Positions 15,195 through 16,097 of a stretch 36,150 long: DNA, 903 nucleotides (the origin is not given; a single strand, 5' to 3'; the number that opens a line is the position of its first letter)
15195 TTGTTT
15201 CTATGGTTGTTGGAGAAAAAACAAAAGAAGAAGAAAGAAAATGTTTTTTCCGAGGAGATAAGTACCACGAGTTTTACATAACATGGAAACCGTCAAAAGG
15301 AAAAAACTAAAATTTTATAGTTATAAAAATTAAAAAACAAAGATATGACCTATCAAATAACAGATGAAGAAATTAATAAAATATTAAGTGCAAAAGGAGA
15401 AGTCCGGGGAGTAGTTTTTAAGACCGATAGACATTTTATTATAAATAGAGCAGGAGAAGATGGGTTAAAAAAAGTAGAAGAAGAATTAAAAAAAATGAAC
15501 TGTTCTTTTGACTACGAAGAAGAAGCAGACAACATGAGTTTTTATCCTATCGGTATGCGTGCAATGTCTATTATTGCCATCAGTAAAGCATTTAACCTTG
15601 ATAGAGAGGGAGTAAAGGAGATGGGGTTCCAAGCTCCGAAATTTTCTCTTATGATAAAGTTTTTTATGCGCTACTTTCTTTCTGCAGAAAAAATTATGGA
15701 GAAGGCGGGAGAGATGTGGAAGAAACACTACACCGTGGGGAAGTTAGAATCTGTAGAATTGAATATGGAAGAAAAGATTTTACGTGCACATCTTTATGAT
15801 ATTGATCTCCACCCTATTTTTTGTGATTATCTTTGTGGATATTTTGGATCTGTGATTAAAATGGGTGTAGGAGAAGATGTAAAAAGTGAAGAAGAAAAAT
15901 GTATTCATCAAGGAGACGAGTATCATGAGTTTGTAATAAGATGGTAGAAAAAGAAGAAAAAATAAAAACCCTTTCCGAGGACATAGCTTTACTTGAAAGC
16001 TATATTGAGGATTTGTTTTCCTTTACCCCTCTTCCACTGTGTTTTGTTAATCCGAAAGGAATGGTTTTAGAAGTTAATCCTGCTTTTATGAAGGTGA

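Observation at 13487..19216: Four tandem V4R/DUF2378-like sensor paralogs coupled to a soluble PAS protein, a membrane-less PAS histidine kinase and two receiver-only regulators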

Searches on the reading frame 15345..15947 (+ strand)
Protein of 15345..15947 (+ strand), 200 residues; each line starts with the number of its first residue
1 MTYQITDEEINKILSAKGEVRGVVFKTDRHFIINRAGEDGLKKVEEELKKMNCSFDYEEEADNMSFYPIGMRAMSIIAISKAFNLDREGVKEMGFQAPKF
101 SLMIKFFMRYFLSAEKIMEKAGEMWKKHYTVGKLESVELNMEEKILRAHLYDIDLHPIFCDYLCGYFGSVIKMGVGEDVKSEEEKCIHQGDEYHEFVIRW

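Call 3: search_protein_families(library=pfam, proteins=[window:15345-15947:+], max_evalue=1)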
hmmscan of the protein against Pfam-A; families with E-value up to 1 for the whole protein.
window:15345-15947:+ (200 aa): 1 family
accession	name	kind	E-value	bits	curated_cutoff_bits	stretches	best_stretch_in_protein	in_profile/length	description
PF02830.23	V4R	-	0.00072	20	31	1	140-199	4-61/62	V4R domain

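Call 4: search_protein_families(library=ncbifam, proteins=[window:15345-15947:+], max_evalue=1)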
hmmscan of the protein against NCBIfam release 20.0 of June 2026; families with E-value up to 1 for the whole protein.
window:15345-15947:+ (200 aa): 1 family
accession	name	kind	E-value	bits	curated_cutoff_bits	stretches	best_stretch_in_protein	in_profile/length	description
NF053755.1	MsvR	equivalog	0.005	16.6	220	1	60-198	101-236/236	transcriptional factor MsvR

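Call 6: find_homologous_proteins(query=window:15345-15944:+)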
Query window:15345-15944:+ (200 aa): 150 proteins with E <= 0.001 among 433 candidates; the best 120 are listed.
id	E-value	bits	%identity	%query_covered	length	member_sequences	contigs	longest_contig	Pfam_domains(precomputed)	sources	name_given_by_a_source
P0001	5.9e-130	449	100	100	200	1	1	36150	-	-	-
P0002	2.9e-105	368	82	100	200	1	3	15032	-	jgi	jgi:uncharacterized protein YxjI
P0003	3.4e-103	361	79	100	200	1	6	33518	-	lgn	-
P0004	3.5e-103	361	80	100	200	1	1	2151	-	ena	-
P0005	4.8e-103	361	80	100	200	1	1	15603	-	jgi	jgi:uncharacterized protein YxjI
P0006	5.2e-103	361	80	100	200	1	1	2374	-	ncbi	-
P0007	2.3e-102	359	78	100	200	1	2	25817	-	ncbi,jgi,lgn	-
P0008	1.3e-101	356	77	100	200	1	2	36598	-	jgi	jgi:predicted hydrocarbon binding protein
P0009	1.4e-101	356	78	100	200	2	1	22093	-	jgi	-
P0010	2.3e-101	355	79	100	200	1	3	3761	-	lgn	-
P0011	3.3e-101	355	78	100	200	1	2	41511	-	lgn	-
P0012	3.8e-101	355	79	100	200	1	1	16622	-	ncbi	-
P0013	5.9e-101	354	77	100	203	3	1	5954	-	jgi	jgi:uncharacterized protein YxjI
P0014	1.6e-100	353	78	100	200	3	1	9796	-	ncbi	-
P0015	6.5e-100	351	76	100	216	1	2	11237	-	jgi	jgi:uncharacterized protein YxjI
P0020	6.7e-97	341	74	100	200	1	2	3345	PF02830.24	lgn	-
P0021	1.3e-96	340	74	100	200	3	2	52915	PF02830.24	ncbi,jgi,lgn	-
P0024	8.8e-96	337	74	100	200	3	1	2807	PF02830.24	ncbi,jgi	-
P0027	2.7e-93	329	70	100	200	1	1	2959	PF02830.24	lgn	-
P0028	3.5e-93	329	72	100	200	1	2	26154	PF02830.24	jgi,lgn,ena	-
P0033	2.2e-91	323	71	100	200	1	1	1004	PF02830.24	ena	-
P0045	3.1e-81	290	65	94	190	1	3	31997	PF02830.24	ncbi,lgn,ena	-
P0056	5.9e-68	246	56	100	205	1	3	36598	PF02830.24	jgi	jgi:predicted hydrocarbon binding protein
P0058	1.4e-65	239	54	100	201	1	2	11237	PF02830.24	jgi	jgi:predicted hydrocarbon binding protein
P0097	2.4e-48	183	44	100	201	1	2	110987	PF02830.24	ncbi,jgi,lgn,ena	-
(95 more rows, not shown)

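Call 11: search_solved_structures(query=A2, max_evalue=10, show_alignments=2)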
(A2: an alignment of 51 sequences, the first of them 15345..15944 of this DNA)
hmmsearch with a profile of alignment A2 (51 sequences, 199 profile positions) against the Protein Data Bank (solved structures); distinct sequences matched with E-value up to 10: 5.
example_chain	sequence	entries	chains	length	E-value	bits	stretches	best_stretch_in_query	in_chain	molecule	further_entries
3fzg_A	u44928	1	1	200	0.19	14.6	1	47-137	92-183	16S rRNA methylase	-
7vqf_A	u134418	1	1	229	0.27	14.1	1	158-195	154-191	Phenol sensing regulator, MopR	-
5kbe_A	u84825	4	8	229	0.29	14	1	158-195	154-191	MopR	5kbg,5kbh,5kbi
3g74_A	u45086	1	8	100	0.33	13.8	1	117-190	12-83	Protein of unknown function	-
4ca9_A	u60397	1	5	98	0.56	13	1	21-76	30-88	39 KDA FK506-BINDING NUCLEAR PROTEIN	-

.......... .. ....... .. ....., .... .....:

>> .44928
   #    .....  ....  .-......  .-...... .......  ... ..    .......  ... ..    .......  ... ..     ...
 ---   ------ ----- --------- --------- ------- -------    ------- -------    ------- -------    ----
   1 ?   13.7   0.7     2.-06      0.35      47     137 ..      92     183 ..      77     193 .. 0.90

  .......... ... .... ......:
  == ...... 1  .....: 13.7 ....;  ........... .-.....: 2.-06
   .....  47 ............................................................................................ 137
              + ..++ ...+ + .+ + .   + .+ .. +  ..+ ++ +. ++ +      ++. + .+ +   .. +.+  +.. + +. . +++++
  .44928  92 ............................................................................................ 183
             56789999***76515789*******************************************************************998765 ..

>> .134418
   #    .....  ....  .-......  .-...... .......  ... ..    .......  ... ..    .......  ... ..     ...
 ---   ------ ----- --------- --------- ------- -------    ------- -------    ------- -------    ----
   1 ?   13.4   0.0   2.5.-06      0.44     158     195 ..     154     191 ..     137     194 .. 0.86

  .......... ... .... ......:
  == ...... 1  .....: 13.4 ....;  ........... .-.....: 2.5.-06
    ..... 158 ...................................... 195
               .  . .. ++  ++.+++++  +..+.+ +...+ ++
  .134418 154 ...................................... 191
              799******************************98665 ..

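Call 12: find_related_loci(query=A2, collection=genome_contigs, flank=10000)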
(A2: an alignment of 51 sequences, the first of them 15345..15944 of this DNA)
Query A2 (200 aa) in genome_contigs; peptide patterns used: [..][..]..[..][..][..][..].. (x = any residue, [..] = any of these).
70 stretches matched a pattern; 34 encode a relative of the query (tblastn E <= 1e-3); 34 distinct loci.
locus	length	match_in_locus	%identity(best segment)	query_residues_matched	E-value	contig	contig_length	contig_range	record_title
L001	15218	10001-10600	79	1-200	8e-106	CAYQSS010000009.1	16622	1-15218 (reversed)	MAG TPA_asm: uncultured Candidatus Saccharibacteria bacterium isolate SRP332253_co2_259 genome assembly, contig: NODE_32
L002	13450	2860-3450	78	1-197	1e-105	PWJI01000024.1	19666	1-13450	MAG: Candidatus Nealsonbacteria bacterium isolate CSSed10_142 CS-Sed10-C5073, whole genome shotgun sequence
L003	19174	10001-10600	74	1-200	5e-102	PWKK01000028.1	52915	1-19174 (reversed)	MAG: Candidatus Nealsonbacteria bacterium isolate CSSed10_186 CS-Sed10-C547, whole genome shotgun sequence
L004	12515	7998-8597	72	1-200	1e-99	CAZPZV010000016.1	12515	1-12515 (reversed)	MAG TPA_asm: uncultured Candidatus Saccharibacteria bacterium isolate binchicken_co32_241 genome assembly, contig: NODE_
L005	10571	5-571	77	12-200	1e-98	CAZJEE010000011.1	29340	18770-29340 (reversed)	MAG TPA_asm: uncultured Candidatus Saccharibacteria bacterium isolate binchicken_co243_264 genome assembly, contig: NODE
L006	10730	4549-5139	71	1-197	4e-91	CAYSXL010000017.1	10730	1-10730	MAG TPA_asm: uncultured Candidatus Saccharibacteria bacterium isolate binchicken_co32_501 genome assembly, contig: NODE_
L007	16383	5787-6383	64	1-200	1e-89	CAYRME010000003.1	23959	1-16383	MAG TPA_asm: uncultured Candidatus Saccharibacteria bacterium isolate binchicken_co32_462 genome assembly, contig: NODE_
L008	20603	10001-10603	63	1-200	2e-86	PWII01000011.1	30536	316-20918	MAG: Candidatus Nealsonbacteria bacterium isolate CSSed10_104 CS-Sed10-C2014, whole genome shotgun sequence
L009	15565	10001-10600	58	1-200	9e-83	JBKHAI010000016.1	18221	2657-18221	MAG: Candidatus Paceibacterota bacterium isolate D1M01_136 NODE_4511_length_18221_cov_40.143400, whole genome shotgun se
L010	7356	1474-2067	57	1-197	7e-81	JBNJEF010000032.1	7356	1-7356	MAG: Patescibacteria group bacterium isolate Y23_14dBSe4.bin.91 NODE_11728_length_7356_cov_6.512746, whole genome shotgu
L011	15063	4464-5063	57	1-200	8e-80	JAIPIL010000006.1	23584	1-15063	MAG: Candidatus Paceibacterota bacterium isolate Tobar13.5m-G73 Tobar13-5m-C2414, whole genome shotgun sequence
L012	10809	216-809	60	1-198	5e-77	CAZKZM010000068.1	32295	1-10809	MAG TPA_asm: uncultured Candidatus Saccharibacteria bacterium isolate SRP067234_co1_36 genome assembly, contig: k99_1020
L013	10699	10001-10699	48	1-200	2e-63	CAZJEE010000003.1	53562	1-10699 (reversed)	MAG TPA_asm: uncultured Candidatus Saccharibacteria bacterium isolate binchicken_co243_264 genome assembly, contig: NODE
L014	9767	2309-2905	46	1-200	4e-59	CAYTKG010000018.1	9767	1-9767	MAG TPA_asm: uncultured Candidatus Saccharibacteria bacterium isolate binchicken_co19_604 genome assembly, contig: NODE_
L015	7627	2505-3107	46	1-200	3e-59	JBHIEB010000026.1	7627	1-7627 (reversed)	MAG: Candidatus Paceibacterales bacterium isolate b3.sp2_bin.52 NODE_3594_length_7627_cov_4.750660, whole genome shotgun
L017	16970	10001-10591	47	5-200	1e-57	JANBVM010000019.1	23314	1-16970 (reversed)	MAG: Patescibacteria group bacterium isolate AMOR_Bin_1762 NODE_20_length_23314_cov_35.394414, whole genome shotgun sequ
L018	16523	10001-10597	45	1-200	4e-57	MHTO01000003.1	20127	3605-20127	MAG: Candidatus Wildermuthbacteria bacterium GWA2_46_15 gwa2_scaffold_13068, whole genome shotgun sequence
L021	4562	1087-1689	45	1-200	2e-55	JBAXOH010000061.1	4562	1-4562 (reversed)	MAG: bacterium isolate ELA500 MAG500_61, whole genome shotgun sequence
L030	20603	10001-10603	39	1-200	1e-51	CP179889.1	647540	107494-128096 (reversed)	MAG: Candidatus Nealsonbacteria bacterium isolate ER8H12parc2 chromosome, complete genome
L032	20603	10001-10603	47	1-200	2e-48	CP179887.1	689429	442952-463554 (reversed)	MAG: Candidatus Nealsonbacteria bacterium isolate CK12Hparc1 chromosome, complete genome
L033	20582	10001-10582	44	10-200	2e-48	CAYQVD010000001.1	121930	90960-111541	MAG TPA_asm: uncultured Bdellovibrionales bacterium isolate SRP191223_co1_93 genome assembly, contig: NODE_41_length_121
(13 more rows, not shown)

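Call 16: predict_structure(alignment_id=A2)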
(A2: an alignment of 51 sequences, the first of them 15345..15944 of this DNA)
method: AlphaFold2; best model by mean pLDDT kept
length: 200 residues; sequences in the alignment: 51
mean_pLDDT: 91.9   pTM: 0.89
mean pLDDT of the five models: 91.9, 91.4, 90.7, 90.6, 90.5
residues with pLDDT >= 90: 156; 70-90: 41; 50-70: 3; < 50: 0
segments of 3 or more residues with pLDDT < 50: none
pLDDT, mean of each block of 10 residues (from residue 1): 85 95 93 96 97 89 92 97 96 89 77 82 93 93 94 94 95 91 94 96
secondary structure, 60 per line:
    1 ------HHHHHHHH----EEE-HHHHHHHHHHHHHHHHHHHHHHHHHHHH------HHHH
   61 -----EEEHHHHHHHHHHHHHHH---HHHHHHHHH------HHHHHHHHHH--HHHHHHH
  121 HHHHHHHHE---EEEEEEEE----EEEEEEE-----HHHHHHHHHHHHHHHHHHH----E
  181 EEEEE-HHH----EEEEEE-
elements in order: H7-14 E19-21 H23-50 H57-60 E66-68 H69-83 H87-95 H102-111 H114-128 E133-140 E145-151 H157-175 E180-185 E194-199

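Call 22: fold_search(model_id=the predicted structure, library=pdb)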
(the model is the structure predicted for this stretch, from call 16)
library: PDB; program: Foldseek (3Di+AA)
matches with E <= 10: 403; with E <= 0.001: 74
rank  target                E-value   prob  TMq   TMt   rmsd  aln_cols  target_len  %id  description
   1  8hbf_B                2.7e-06  1.00  0.62  0.25   4.4       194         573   13  Structure of human soluble guanylate cyclase in the NO+Rio state at 3.1 angstrom (released 2023-04-19)
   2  6dxi                  3.3e-06  1.00  0.58  0.61   5.9       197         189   12  Crystal structure of H-NOX protein from Nostoc sp V52W/L67W double-mutant. (released 2018-07-11)
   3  3tfd_B                4.4e-06  1.00  0.63  0.68   5.2       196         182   14  Crystal structure of an H-NOX protein from Nostoc sp. PCC 7120, L66W mutant (released 2011-11-09)
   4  4u99_A                4.4e-06  1.00  0.64  0.68   4.0       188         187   12  Crystal structure of an H-NOX protein from S. oneidensis in the Fe(II) ligation state, Q154A/Q155A/K156A mutant (released 2014-10-01)
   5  3tf8_B                4.4e-06  1.00  0.60  0.64   5.6       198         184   13  Crystal structure of an H-NOX protein from Nostoc sp. PCC 7120 (released 2011-11-09)
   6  4u9b                  4.7e-06  1.00  0.63  0.69   4.1       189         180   13  Crystal structure of an H-NOX protein from S. oneidensis in the Fe(II)NO ligation state (released 2014-10-01)
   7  3sj5_B                5.0e-06  1.00  0.52  0.55   5.4       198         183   17  I5F Mutant Structure of T. Tengcongensis H-NOX (released 2011-07-20)
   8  6cww_A                5.3e-06  1.00  0.53  0.56   5.4       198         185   17  Cs H-NOX mutant with unnatural amino acid 4-cyano-L-phenylalanine at site 5 (released 2018-05-16)
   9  2o09_A                5.6e-06  1.00  0.62  0.68   4.9       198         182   13  Crystal structure of the H-NOX domain from Nostoc sp. PCC 7120 (released 2007-01-30)
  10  3tff_A                7.4e-06  1.00  0.61  0.66   5.6       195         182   12  Crystal structure of an H-NOX protein from Nostoc sp. PCC 7120, L67W mutant (released 2011-11-09)
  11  4it2_A                7.4e-06  1.00  0.53  0.57   5.3       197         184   17  Mn(III)-PPIX bound Tt H-NOX (released 2013-02-27)
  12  6jt0_B                7.9e-06  1.00  0.66  0.26   4.2       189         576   13  Structure of human soluble guanylate cyclase in the unliganded state (released 2019-08-28)
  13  3tfg_A                8.3e-06  1.00  0.63  0.68   5.2       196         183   14  Crystal structure of an H-NOX protein from Nostoc sp. PCC 7120, L66W/L67W double mutant (released 2011-11-09)
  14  6mx5                  8.3e-06  1.00  0.59  0.62   5.6       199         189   14  Crystal structure of H-NOX protein from Nostoc sp. (released 2018-11-07)
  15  3tfg_B                9.3e-06  1.00  0.59  0.64   5.5       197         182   14  Crystal structure of an H-NOX protein from Nostoc sp. PCC 7120, L66W/L67W double mutant (released 2011-11-09)
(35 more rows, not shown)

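Call 24: search_protein_families(library=pfam, proteins=[L030:9096-9995:+, L032:8952-9863:+, L018:9055-10047:+, L017:8733-9956:+, L009:12478-13494:-, L033:8737-9954:+, L030:10600-12153:+, L021:3295-4143:+], max_evalue=0.01)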
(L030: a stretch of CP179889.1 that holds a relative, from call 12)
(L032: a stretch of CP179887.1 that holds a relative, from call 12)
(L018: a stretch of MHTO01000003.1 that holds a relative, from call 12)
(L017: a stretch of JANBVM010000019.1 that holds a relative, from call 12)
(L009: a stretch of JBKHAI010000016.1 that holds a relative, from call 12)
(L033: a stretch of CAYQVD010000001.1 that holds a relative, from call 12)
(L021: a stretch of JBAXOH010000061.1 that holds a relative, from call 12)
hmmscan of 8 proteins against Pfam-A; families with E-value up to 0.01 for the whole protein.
L030:9096-9995:+ (300 aa): 2 families
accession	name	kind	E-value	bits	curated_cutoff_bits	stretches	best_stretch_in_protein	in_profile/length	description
PF19529.4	DUF6057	-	0.00088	18.7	29.8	1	16-213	94-267/569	Family of unknown function (DUF6057)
PF25323.1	6TM_PilS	-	0.0034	17.5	27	1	22-180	20-175/189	PilS-like transmembrane domain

L032:8952-9863:+ (304 aa): 1 family
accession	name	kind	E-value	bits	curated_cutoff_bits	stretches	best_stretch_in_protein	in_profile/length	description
PF11124.14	Pho86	-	0.00027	20.8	29.3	1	124-221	51-150/291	Inorganic phosphate transporter chaperone Pho86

L018:9055-10047:+ (331 aa): 1 family
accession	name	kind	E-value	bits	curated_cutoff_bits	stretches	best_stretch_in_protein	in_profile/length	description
PF00672.30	HAMP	-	1.4e-11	44.9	25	1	188-238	2-52/53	HAMP domain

L017:8733-9956:+ (408 aa): 2 families
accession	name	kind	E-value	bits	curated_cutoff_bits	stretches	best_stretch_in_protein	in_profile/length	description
PF02743.24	dCache_1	-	9.9e-21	74.8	45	1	56-271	32-239/240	Cache domain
PF17201.10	Cache_3-Cache_2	-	0.0011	18.7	27.7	1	196-283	202-294/299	Cache 3/Cache 2 fusion domain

L009:12478-13494:- (338 aa): 3 families
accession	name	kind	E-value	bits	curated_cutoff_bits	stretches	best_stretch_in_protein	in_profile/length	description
PF00672.30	HAMP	-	4.8e-12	46.5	25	1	185-232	6-53/53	HAMP domain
PF10498.14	IFT57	-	0.003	17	40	1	219-328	209-318/360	Intra-flagellar transport protein 57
PF02601.20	Exonuc_VII_L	-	0.0063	16.5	35.9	1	203-325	151-269/315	Exonuclease VII, large subunit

L033:8737-9954:+ (406 aa): 5 families
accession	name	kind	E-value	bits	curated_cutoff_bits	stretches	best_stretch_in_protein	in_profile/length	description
PF16927.11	HisKA_7TM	-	7.6e-15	55.8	28.6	1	12-234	4-224/224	N-terminal 7TM region of histidine kinase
PF13426.13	PAS_9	-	1.4e-10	41.8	27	1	247-347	2-103/103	PAS domain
PF00989.32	PAS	-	1.6e-09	38.2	22.6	1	239-345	4-113/113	PAS fold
PF13188.13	PAS_8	-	0.00022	21.5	21.8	1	240-276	5-38/65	PAS domain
PF24820.1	Diguanyl_cycl_sensor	-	0.0078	16.6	28.1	0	241-276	1-36/109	Diguanylate cyclase-like sensor domain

L030:10600-12153:+ (518 aa): 9 families
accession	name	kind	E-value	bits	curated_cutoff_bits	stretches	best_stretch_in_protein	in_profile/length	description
PF02518.31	HATPase_c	-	2.3e-29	102.5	26.4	1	398-508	2-110/111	Histidine kinase-, DNA gyrase B-, and HSP90-like ATPase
PF13426.13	PAS_9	-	2.3e-16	60.4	27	2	36-134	3-103/103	PAS domain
PF00512.31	HisKA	-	7e-16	58.5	26.9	1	282-350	1-66/66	His Kinase A (phospho-acceptor) domain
PF00989.32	PAS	-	3.2e-15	56.6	22.6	2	171-273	4-113/113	PAS fold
PF08448.16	PAS_4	-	2.1e-09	38.1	23.1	2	33-133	4-106/110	PAS fold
PF13188.13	PAS_8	-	5.8e-07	29.6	21.8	0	26-81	3-55/65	PAS domain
PF13581.12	HATPase_c_2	-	2.3e-05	24.8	27.4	1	398-484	28-111/127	Histidine kinase-like ATPase domain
PF12860.13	PAS_7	-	0.0089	16.6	27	0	174-216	1-44/115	PAS fold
PF13589.12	HATPase_c_3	-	0.0089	16.5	25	0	403-464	4-63/137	Histidine kinase-, DNA gyrase B-, and HSP90-like ATPase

L021:3295-4143:+ (283 aa): 2 families
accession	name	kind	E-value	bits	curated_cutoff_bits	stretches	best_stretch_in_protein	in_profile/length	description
PF00072.30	Response_reg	-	1.1e-46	158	30.2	2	16-125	1-109/111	Response regulator receiver domain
PF02310.24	B12-binding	-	1.9e-05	24.9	32.1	0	28-91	19-86/121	B12 binding domain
